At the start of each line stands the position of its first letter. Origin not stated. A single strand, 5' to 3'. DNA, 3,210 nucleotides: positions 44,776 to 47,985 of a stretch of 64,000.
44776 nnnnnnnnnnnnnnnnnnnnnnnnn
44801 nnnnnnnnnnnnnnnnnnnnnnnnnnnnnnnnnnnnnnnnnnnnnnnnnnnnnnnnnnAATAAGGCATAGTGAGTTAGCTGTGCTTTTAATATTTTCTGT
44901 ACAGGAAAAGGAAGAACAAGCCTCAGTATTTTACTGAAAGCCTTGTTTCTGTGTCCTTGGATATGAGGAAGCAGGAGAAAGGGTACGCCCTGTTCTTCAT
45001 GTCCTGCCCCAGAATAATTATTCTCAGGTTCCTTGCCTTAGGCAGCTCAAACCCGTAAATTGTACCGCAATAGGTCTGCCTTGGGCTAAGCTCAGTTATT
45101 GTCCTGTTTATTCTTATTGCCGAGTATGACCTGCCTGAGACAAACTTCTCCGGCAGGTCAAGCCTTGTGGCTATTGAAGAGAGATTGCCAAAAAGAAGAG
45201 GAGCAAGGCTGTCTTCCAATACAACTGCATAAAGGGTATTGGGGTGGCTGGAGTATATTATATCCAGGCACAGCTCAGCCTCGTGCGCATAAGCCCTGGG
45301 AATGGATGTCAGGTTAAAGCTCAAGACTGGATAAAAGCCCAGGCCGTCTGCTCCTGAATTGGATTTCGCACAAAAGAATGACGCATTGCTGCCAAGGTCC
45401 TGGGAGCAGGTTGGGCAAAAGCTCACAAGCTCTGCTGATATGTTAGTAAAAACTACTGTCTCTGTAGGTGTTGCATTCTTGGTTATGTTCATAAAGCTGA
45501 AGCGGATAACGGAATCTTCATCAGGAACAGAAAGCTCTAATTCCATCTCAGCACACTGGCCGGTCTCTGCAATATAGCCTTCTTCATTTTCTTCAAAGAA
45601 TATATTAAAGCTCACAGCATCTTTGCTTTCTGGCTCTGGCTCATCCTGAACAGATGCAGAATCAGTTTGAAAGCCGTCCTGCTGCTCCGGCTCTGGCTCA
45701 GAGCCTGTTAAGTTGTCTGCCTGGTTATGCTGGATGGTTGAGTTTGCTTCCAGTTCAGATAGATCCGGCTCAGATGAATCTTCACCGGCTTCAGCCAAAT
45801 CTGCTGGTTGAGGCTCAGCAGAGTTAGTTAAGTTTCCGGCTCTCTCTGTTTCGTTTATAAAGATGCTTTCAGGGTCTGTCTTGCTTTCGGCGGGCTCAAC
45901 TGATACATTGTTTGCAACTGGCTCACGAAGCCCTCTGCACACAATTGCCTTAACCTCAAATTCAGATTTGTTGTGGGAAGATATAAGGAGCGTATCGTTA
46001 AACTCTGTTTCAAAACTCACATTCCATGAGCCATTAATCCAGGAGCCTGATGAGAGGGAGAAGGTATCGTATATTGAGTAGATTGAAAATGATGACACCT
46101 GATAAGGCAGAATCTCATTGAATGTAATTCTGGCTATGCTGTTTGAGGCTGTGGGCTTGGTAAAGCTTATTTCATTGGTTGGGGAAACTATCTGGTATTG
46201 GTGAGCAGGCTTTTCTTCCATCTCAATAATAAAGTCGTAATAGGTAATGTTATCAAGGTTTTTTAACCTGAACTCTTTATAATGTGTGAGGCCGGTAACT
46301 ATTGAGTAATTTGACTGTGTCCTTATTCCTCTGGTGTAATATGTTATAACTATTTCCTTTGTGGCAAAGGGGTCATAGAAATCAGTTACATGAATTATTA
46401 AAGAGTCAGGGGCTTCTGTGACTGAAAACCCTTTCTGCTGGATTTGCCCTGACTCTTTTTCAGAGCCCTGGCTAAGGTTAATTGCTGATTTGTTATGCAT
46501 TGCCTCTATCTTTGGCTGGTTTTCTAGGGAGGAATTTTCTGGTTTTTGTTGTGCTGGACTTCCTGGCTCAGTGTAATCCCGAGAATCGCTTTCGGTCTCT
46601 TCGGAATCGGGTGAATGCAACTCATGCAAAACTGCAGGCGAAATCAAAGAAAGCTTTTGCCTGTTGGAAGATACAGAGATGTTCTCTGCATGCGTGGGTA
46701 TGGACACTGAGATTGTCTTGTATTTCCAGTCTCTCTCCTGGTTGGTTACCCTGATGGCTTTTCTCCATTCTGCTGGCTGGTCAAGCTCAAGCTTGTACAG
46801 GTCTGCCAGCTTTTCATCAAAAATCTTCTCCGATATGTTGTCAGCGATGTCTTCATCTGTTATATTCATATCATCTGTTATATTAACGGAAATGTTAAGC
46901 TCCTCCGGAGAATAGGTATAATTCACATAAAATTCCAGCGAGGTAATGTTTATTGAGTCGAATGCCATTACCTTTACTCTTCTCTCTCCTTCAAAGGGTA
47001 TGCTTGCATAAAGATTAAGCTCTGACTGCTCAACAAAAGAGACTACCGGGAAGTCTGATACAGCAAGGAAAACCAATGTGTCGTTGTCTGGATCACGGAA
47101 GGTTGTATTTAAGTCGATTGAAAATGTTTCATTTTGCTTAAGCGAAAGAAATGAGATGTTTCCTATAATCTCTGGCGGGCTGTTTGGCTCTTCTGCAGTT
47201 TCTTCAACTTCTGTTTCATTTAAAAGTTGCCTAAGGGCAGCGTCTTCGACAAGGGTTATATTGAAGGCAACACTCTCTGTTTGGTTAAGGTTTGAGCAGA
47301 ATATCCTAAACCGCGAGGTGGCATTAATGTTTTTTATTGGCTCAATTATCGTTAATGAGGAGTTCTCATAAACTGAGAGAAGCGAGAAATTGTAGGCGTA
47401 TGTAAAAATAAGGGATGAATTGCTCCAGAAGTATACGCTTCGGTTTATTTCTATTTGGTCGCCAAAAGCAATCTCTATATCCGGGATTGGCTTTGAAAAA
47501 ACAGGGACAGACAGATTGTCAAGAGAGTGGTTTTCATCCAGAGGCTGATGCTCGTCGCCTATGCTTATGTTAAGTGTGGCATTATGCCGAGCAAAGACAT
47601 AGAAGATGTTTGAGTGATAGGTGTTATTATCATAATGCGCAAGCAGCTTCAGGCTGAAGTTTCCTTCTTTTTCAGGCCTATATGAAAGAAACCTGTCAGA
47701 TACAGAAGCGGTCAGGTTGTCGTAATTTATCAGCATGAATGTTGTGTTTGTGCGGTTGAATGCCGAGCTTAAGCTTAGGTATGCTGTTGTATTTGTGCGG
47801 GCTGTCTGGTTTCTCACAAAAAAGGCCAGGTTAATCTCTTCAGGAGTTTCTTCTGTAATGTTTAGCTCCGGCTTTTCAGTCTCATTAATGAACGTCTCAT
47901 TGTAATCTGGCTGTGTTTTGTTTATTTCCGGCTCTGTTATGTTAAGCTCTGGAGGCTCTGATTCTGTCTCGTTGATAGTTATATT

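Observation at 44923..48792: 1289-aa membrane-anchored surface protein with an extreme density of N-glycosylation sequons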

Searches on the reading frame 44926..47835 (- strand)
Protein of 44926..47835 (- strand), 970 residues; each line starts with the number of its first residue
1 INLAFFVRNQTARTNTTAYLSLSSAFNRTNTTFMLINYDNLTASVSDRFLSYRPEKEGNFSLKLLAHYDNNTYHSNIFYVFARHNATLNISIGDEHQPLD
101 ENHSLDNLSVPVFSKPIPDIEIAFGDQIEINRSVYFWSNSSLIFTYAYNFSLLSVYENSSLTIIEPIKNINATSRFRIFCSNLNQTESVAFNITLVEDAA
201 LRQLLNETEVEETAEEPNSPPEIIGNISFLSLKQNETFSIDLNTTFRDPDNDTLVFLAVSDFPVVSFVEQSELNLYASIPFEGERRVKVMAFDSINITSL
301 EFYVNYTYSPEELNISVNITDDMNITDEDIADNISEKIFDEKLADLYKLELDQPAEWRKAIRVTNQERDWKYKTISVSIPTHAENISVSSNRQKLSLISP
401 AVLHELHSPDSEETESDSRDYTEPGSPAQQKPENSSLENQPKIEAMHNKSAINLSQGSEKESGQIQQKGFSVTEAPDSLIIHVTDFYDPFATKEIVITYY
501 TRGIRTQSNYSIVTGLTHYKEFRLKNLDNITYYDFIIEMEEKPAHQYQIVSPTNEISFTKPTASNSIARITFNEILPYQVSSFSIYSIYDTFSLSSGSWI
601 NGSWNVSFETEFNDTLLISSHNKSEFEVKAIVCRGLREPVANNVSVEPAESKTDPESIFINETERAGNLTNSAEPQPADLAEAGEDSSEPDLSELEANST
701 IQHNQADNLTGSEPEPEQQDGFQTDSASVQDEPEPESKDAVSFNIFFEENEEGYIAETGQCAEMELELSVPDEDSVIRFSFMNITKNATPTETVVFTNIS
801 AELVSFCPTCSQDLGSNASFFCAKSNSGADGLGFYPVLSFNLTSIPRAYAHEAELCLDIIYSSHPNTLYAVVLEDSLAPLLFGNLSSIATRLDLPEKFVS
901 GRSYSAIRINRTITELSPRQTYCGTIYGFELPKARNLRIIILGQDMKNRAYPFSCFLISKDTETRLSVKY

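Call 17: search_protein_families(library=pfam, proteins=[window:44926-47835:-], max_evalue=10)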
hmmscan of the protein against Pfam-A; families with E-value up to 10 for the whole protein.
window:44926-47835:- (970 aa): 1 family
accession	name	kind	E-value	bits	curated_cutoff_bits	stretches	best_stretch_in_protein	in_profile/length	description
PF17803.7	Cadherin_4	-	0.061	14.3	25.1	1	213-260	6-53/71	Bacterial cadherin-like domain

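Call 32: search_protein_representatives(alignment_id=A2)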
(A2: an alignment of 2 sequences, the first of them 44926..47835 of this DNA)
Query: 2 sequences, 992 profile positions. Proteins with E-value up to 0.001 (for the whole library): 507; up to 1e-10: 179; up to 1e-30: 26. The best 150 are listed.
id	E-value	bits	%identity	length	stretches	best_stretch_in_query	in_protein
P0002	0.0e+00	2018.7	-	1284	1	1-992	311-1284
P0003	2.2e-113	396.4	-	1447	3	3-461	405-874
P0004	5.8e-102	358.6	-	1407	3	7-418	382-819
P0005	1.7e-65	237.9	-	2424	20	111-305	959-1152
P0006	1.8e-59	217.9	-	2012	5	25-466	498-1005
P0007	6.1e-55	203.0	-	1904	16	214-312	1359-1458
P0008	6.6e-53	196.2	-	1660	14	216-304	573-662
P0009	7.0e-53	196.1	-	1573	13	208-299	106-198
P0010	5.4e-52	193.2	-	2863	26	218-300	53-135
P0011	1.3e-48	182.0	-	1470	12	217-297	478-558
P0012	1.2e-46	175.5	-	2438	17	208-294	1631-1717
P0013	2.6e-46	174.4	-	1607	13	189-295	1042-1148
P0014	9.1e-44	166.0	-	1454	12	215-304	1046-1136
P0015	7.7e-42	159.6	-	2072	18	209-297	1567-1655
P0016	7.8e-38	146.3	-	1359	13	216-290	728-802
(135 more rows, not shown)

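Call 34: predict_structure(alignment_id=A2)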
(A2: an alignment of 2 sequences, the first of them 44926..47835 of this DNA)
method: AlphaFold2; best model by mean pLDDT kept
length: 970 residues; sequences in the alignment: 2
mean_pLDDT: 28.3   pTM: 0.21
mean pLDDT of the five models: 28.3, 25.2, 23.6, 22.9, 22.8
residues with pLDDT >= 90: 0; 70-90: 0; 50-70: 0; < 50: 970
segments of 3 or more residues with pLDDT < 50: 1-970
pLDDT, mean of each block of 10 residues (from residue 1): 26 25 25 28 27 30 29 27 28 28 26 25 26 27 27 29 30 30 32 34 32 33 32 33 27 27 22 26 33 31 38 39 35 33 31 35 38 35 33 25 28 24 25 25 23 22 23 26 26 27 27 29 31 28 27 30 27 28 27 27 28 27 26 24 24 23 23 24 23 22 22 26 23 25 24 24 26 27 24 26 38 39 29 31 35 41 34 28 27 27 26 28 28 29 30 29 27
secondary structure, 60 per line:
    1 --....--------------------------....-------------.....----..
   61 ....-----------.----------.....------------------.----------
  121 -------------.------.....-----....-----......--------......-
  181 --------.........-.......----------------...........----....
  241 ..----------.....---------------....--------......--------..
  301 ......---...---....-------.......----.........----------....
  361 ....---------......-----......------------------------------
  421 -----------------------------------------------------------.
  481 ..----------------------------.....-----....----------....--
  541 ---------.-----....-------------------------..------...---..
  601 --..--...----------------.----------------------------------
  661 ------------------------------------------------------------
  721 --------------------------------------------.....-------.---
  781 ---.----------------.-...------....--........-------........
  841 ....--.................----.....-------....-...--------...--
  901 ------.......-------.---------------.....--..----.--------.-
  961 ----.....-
elements in order (helices of 4 or more, strands of 3 or more residues): E3-6 E33-36 E50-54 E59-64 E87-91 E141-145 E151-154 E160-165 E174-179 E189-197 H199-205 E222-232 E237-242 E253-257 E273-276 E285-290 E299-306 E316-319 E330-333 H338-346 E357-364 E374-379 E385-390 E480-482 E511-515 E521-524 E535-538 E556-559 E593-595 E607-609 E765-769 H812-815 E818-825 E833-841 H847-863 E868-872 E880-883 E907-913 E937-941 E965-969

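Call 58: search_protein_families(library=pfam, proteins=[P0005, P0007, P0008, P0009], max_evalue=0.001)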
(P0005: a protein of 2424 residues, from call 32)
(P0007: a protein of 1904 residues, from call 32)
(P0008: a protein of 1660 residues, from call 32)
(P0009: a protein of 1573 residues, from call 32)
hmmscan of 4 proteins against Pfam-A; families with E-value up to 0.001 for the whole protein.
P0005 (2424 aa): 9 families
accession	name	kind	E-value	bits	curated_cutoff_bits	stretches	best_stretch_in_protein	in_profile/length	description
PF17963.7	Big_9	-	3e-114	374.6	23.6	15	591-671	12-89/89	Bacterial Ig domain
PF02368.24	Big_2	-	3.4e-51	171.5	22.8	3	688-756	11-75/79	Bacterial Ig-like domain (group 2)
PF17803.7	Cadherin_4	-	2.8e-36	124.3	25.1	2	2105-2162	1-57/71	Bacterial cadherin-like domain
PF17892.7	Cadherin_5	-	1.1e-35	121.9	26.5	4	598-673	21-98/98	Cadherin-like domain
PF00801.26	PKD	-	3.1e-15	56.4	23.5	0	1084-1150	13-76/80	PKD domain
PF00028.23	Cadherin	-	1.8e-07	31.9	28.8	1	2020-2112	3-93/93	Cadherin domain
PF13860.13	FlgD_ig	-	6.2e-07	29.7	27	1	2353-2412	21-76/79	FlgD Ig-like domain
PF13629.12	T2SS-T3SS_pil_N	-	1.5e-06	28.2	23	0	1297-1340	27-71/72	Pilus formation protein N terminal region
PF05345.18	He_PIG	-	0.00065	20.5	24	0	685-766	7-95/96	Putative Ig domain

P0007 (1904 aa): 10 families
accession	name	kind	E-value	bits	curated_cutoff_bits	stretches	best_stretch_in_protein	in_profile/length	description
PF17963.7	Big_9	-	1.4e-82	273.1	23.6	10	1364-1447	1-84/89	Bacterial Ig domain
PF02368.24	Big_2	-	2.3e-52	175.3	22.8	2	1760-1823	12-70/79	Bacterial Ig-like domain (group 2)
PF18911.6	PKD_4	-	2e-28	98.7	27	0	717-806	1-85/85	PKD domain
PF05345.18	He_PIG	-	1.1e-25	90.3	24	1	544-624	8-95/96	Putative Ig domain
PF17803.7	Cadherin_4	-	4.2e-18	66.1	25.1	0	1362-1430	9-60/71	Bacterial cadherin-like domain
PF17892.7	Cadherin_5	-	1.7e-15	57.1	26.5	0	353-442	2-97/98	Cadherin-like domain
PF00801.26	PKD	-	4.1e-13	49.6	23.5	0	727-803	7-78/80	PKD domain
PF02494.22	HYR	-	4.6e-09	36.9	21.7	0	483-533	31-81/81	HYR domain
PF13953.12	PapC_C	-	1.5e-07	31.5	27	0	747-790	6-52/66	PapC C-terminal domain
PF22352.2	K319L-like_PKD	-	0.00015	22.2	27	0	1036-1079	41-84/84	K319L-like, PKD domain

P0008 (1660 aa): 9 families
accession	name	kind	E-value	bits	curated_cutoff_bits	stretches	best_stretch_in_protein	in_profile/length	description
PF17963.7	Big_9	-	3.1e-68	227.1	23.6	10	303-391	1-89/89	Bacterial Ig domain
PF02368.24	Big_2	-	8.9e-64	211.9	22.8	4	1148-1209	14-70/79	Bacterial Ig-like domain (group 2)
PF05345.18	He_PIG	-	3.7e-38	130.3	24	0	220-301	6-95/96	Putative Ig domain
PF18911.6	PKD_4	-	1e-26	93.2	27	1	304-392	2-85/85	PKD domain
PF00801.26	PKD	-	1.3e-18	67.2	23.5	0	498-571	10-78/80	PKD domain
PF17803.7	Cadherin_4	-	2.7e-18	66.7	25.1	0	208-272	7-64/71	Bacterial cadherin-like domain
PF22352.2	K319L-like_PKD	-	7.9e-17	61.5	27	0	317-392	5-84/84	K319L-like, PKD domain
PF02494.22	HYR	-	2.1e-12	47.7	21.7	0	1241-1317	14-81/81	HYR domain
PF01161.25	PBP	-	0.00069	20.4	24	0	1381-1427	16-63/135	Phosphatidylethanolamine-binding protein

P0009 (1573 aa): 12 families
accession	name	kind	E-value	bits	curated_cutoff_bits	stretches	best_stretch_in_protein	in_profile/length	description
PF17963.7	Big_9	-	3.4e-74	246.2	23.6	11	23-111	1-89/89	Bacterial Ig domain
PF17803.7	Cadherin_4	-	4.8e-37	126.7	25.1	4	958-1023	2-65/71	Bacterial cadherin-like domain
PF17892.7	Cadherin_5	-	3e-30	104.4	26.5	3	23-112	2-97/98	Cadherin-like domain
PF02368.24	Big_2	-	4.7e-27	94.2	22.8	1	237-294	24-76/79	Bacterial Ig-like domain (group 2)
PF13629.12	T2SS-T3SS_pil_N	-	7.5e-14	51.6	23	0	65-110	26-71/72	Pilus formation protein N terminal region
PF21461.3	HL_N-beta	-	7.3e-10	38.9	27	0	262-297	21-55/57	Hyaluronate lyase, N-terminal beta-sheet domain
PF13860.13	FlgD_ig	-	4.8e-09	36.5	27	1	1503-1561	22-76/79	FlgD Ig-like domain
PF00028.23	Cadherin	-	6.4e-08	33.3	28.8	1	1169-1261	3-93/93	Cadherin domain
PF21027.3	Sde0182_C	-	1.4e-06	29.3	27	0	1093-1158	10-68/83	Cellulose-binding protein Sde0182, C-terminal domain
PF05345.18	He_PIG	-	1.8e-05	25.5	24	0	26-112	2-95/96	Putative Ig domain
PF07610.17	DUF1573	-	0.00012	22.5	26.1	0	812-874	29-89/98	Protein of unknown function (DUF1573)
PF18962.6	Por_Secre_tail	-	0.00024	21.8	27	0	1485-1571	2-75/75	Secretion system C-terminal sorting domain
